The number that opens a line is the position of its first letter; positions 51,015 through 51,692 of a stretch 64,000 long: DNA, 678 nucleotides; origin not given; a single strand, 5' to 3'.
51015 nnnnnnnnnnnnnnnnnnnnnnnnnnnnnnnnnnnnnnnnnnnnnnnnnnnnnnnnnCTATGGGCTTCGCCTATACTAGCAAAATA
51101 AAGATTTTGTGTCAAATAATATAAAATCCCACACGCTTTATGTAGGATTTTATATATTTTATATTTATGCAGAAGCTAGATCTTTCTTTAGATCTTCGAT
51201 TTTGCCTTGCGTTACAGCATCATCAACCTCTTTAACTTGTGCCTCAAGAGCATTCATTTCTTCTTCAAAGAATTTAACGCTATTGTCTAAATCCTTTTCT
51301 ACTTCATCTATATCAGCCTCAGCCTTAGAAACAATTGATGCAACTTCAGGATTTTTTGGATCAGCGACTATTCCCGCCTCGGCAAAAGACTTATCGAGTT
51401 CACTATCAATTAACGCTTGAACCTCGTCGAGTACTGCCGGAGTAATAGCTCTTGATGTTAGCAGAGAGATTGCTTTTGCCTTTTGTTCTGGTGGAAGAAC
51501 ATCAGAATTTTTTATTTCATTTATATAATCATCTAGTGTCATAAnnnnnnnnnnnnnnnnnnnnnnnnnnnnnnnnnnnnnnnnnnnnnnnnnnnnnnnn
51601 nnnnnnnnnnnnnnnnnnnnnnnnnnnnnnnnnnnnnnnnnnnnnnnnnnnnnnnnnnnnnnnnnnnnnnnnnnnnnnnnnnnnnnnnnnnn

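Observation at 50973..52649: Ribosomal spc cluster interrupted between rplE and rpsZ by a terminator and two coiled-coil protein genes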

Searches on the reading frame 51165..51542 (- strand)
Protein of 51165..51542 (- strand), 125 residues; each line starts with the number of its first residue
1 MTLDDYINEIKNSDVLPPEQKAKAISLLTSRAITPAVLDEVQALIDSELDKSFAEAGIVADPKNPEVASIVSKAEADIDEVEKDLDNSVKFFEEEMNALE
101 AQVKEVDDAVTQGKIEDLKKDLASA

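Call 8: search_protein_families(library=pfam, proteins=[window:51165-51542:-], max_evalue=1)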
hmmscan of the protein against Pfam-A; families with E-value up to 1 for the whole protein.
window:51165-51542:- (125 aa): 7 families
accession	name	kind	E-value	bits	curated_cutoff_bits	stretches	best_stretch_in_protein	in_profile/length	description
PF07361.16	Cytochrom_B562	-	0.017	16.1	30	1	70-122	35-87/102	Cytochrome b562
PF23067.1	MG280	-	0.019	15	27.4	1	49-121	49-120/259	Uncharacterised protein MG280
PF10234.14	Cluap1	-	0.043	13.6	25.8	1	72-122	157-209/268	Clusterin-associated protein-1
PF01920.25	Prefoldin_2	-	0.05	14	27.6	1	76-112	58-94/106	Prefoldin subunit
PF10025.14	DUF2267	-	0.053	14.2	29.8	0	4-49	71-119/122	Uncharacterized conserved protein (DUF2267)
PF17522.7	DUF5446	-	0.061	13.9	26.2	1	67-103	10-46/72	Family of unknown function (DUF5446)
PF05531.17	NPV_P10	-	0.94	10.4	29.8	1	67-112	16-60/75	Nucleopolyhedrovirus P10 protein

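Call 9: search_protein_families(library=ncbifam, proteins=[window:51165-51542:-], max_evalue=1)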
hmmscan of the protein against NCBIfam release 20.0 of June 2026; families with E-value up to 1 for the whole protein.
window:51165-51542:- (125 aa): 5 families
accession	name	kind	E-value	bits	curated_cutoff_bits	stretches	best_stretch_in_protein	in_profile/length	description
TIGR03825.1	FliH_bacil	equivalog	0.0089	15.6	148.9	1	36-112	20-100/255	flagellar assembly protein FliH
TIGR01843.1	type_I_hlyD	subfamily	0.012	14.6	208.65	1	24-111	83-167/422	HlyD family type I secretion periplasmic adaptor subunit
TIGR02533.1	type_II_gspE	equivalog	0.013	14.1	630.25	1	9-109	8-107/486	type II secretion system ATPase GspE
TIGR00286.1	TIGR00286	equivalog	0.015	15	106.95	1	7-123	34-146/152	pyruvoyl-dependent arginine decarboxylase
NF000684.0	PRK00034.3-4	equivalog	0.06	13.7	97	1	68-115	16-63/97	Asp-tRNA(Asn) amidotransferase subunit GatC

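Call 11: find_homologous_proteins(query=window:51165-51542:-)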
Query window:51165-51542:- (125 aa): 6 proteins with E <= 0.001 among 60 candidates.
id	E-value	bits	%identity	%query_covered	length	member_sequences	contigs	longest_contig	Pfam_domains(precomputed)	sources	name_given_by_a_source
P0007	3.6e-65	235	98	100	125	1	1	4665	-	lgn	-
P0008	1.5e-62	227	94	100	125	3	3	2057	-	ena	-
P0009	3.6e-60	219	90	99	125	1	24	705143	-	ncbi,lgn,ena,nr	ncbi:MAG: hypothetical protein KBD26_02410 [Candidatus Pacebacteria bacterium]|nr:hypothetical prote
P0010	8.3e-60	218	90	99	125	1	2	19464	-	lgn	-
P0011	2.3e-57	210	85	99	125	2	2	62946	-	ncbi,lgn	-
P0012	5.2e-55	202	81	99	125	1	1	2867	-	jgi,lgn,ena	-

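Call 12: find_encoding_contigs(protein=P0009, flank=6000, max_places=6)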
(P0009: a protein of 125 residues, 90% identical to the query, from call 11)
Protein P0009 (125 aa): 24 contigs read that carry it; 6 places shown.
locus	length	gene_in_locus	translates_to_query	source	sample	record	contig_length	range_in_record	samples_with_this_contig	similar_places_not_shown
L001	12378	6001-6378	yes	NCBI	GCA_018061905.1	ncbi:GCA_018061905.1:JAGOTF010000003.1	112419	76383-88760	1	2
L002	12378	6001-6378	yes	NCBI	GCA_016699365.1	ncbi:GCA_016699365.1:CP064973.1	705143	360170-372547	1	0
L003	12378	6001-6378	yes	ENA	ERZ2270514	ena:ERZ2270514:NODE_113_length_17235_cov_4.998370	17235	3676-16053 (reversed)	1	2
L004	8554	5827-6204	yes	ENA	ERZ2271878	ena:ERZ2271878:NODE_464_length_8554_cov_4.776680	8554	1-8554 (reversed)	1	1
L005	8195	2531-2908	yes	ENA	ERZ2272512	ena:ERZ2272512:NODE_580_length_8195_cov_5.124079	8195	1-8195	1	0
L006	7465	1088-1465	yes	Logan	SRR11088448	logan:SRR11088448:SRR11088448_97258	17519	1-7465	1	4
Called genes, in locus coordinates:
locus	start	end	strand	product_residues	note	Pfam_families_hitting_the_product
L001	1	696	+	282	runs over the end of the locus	PF00181:Ribosomal_L2_N, PF03947:Ribosomal_L2_C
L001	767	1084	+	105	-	-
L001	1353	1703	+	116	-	PF00203:Ribosomal_S19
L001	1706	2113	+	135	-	PF00237:Ribosomal_L22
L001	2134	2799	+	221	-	PF07650:KH_2, PF00189:Ribosomal_S3_C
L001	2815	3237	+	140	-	PF00252:Ribosomal_L16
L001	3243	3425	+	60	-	PF00831:Ribosomal_L29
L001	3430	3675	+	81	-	PF00366:Ribosomal_S17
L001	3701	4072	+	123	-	PF00238:Ribosomal_L14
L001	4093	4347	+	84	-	PF00467:KOW, PF22682:Ribosomal_uL24m-like (weak), PF17136:ribosomal_L24 (weak)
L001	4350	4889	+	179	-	PF00281:Ribosomal_L5, PF00673:Ribosomal_L5_C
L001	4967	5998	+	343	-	-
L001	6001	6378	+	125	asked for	-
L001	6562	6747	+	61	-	PF00253:Ribosomal_S14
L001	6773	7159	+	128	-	PF00410:Ribosomal_S8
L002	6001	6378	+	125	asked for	-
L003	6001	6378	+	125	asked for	-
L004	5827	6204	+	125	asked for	-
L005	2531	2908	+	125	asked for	-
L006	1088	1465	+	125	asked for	-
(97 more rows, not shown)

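Call 27: predict_structure(alignment_id=A2)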
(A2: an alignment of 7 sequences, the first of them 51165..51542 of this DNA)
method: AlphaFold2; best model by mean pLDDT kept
length: 125 residues; sequences in the alignment: 7
mean_pLDDT: 75.6   pTM: 0.31
mean pLDDT of the five models: 75.6, 73.8, 73.0, 71.9, 68.2
residues with pLDDT >= 90: 0; 70-90: 92; 50-70: 32; < 50: 1
segments of 3 or more residues with pLDDT < 50: none
pLDDT, mean of each block of 10 residues (from residue 1): 77 79 74 60 69 62 73 82 87 84 82 81 73
secondary structure, 60 per line:
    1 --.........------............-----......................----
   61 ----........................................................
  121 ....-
elements in order: H3-11 H18-29 H35-56 H65-124

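Call 55: search_solved_structures(query=A2, max_evalue=10)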
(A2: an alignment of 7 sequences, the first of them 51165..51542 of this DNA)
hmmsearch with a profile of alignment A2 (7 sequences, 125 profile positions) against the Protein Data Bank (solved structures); distinct sequences matched with E-value up to 10: 7.
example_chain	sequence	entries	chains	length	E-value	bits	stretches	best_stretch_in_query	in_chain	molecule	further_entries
6qp4_A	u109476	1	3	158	0.21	15.1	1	66-114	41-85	UspA1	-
7aor_g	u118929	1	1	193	0.37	14.3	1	18-85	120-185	bS21m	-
1c4o_A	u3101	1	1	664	0.64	13.6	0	31-106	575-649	DNA NUCLEOTIDE EXCISION REPAIR ENZYME UVRB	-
1d2m_A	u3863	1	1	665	0.64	13.6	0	31-106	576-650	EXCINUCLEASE ABC SUBUNIT B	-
8ceg_A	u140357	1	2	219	1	12.9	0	62-108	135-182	CBY1-interacting BAR domain-containing protein 1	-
9uhd_A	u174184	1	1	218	1.1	12.8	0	62-111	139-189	CBY1-interacting BAR domain-containing protein 1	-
2yo3_A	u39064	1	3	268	5.8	10.5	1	36-89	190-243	GENERAL CONTROL PROTEIN GCN4, PUTATIVE INNER MEMBRANE PROTEIN, GENERAL CONTROL PROTEIN GCN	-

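Call 59: find_homologous_proteins(query=A2, max_evalue=0.01)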
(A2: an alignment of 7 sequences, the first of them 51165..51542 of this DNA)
Query A2 (7 sequences) (125 aa, profile of the alignment): 7 proteins with E <= 0.01 among 799 candidates.
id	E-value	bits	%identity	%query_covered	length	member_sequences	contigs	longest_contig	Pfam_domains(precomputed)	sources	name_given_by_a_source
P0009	2.3e-70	253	90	99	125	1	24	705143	-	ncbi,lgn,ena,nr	ncbi:MAG: hypothetical protein KBD26_02410 [Candidatus Pacebacteria bacterium]|nr:hypothetical prote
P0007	2.6e-70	252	98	100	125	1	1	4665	-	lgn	-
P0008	2.7e-70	252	94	100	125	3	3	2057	-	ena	-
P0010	3.7e-70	252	90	99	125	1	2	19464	-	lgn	-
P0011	3.6e-69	249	85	99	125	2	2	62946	-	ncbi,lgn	-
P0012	4.2e-68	245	81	99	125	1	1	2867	-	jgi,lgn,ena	-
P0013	5.5e-15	74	65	44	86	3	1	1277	-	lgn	-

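Call 61: fold_search(model_id=the predicted structure, library=pdb)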
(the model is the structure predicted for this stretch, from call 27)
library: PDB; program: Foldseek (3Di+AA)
matches with E <= 10: 53; with E <= 0.001: 0
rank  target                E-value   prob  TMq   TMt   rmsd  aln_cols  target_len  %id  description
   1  2es4_E                6.1e-01  0.28  0.22  0.12   9.1        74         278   26  Crystal structure of the Burkholderia glumae lipase-specific foldase in complex with its cognate lipase (released 2006-03-07)
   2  7o6w_A                1.7e+00  0.18  0.25  0.41  11.6        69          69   22  Crystal structure of (the) VEL1 VEL polymerising domain (I664D mutant) (released 2022-11-09)
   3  2ynq_A                2.0e+00  0.30  0.20  0.17   9.2        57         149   19  Crystal Structure of Geobacillus thermodenitrificans EssB extracellular fragment (released 2012-12-05)
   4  5lxj_MODEL_1_A        2.1e+00  0.33  0.26  0.53   3.8        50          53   22  Solution NMR structure of the X domain of Peste des Petits Ruminants phosphoprotein (released 2017-10-25)
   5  9lki_D                2.6e+00  0.10  0.21  0.21  10.2        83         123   25  N-terminal domain (NTD) structure of aciniform spidroin 1(AcSp1) from Latrodectus hesperus (released 2025-10-01)
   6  9lki_A                2.8e+00  0.11  0.21  0.21  11.1        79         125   22  N-terminal domain (NTD) structure of aciniform spidroin 1(AcSp1) from Latrodectus hesperus (released 2025-10-01)
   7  9lki_B                3.3e+00  0.06  0.16  0.17   9.2        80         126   22  N-terminal domain (NTD) structure of aciniform spidroin 1(AcSp1) from Latrodectus hesperus (released 2025-10-01)
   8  3zjc_A                3.5e+00  0.15  0.21  0.10   9.2        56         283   21  Crystal structure of GMPPNP-bound human GIMAP7 L100Q variant (released 2013-03-13)
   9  6eyw                  3.5e+00  0.08  0.19  0.07  11.8        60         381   18  Structure of Yeast Myosin 5 Cargo Binding Domain in Trigonal Space Group (released 2018-11-21)
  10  7td5_C                3.8e+00  0.06  0.20  0.19  13.8       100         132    9  Structure of human PRC2-EZH1 containing phosphorylated SUZ12 (released 2022-11-16)
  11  8eja_B                4.3e+00  0.06  0.22  0.24  11.2        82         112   18  Computational design of potent and selective inhibitors of Bak and Bax (released 2024-03-20)
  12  9upd_A                4.3e+00  0.01  0.13  0.05  14.1        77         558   16  Crystal structure of human serum albumin complex with nateglinide (released 2025-07-16)
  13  5d56_F                4.6e+00  0.10  0.22  0.31  12.3        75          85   12  In meso in situ serial X-ray crystallography structure of diacylglycerol kinase, DgkA, at 100 K (released 2016-01-13)
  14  8j0h_E                4.6e+00  0.06  0.22  0.21  15.2       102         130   19  Crystal structure of the fission yeast Rex1BD protein(C4H3.06) (released 2023-11-01)
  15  5weg_B                5.0e+00  0.21  0.22  0.07   2.4        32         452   28  Crystal Structure of UDP-glucose pyrophosphorylase from Sugarcane (released 2018-03-14)
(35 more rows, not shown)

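Call 91: search_protein_families(library=padloc, proteins=[window:51165-51542:-], max_evalue=0.01)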
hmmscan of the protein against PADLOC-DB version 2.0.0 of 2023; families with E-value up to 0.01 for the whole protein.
window:51165-51542:- (125 aa): 0 families

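Call 92: search_protein_families(library=phrogs, proteins=[window:51165-51542:-], max_evalue=0.01)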
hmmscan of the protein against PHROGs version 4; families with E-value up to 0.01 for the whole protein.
window:51165-51542:- (125 aa): 0 families
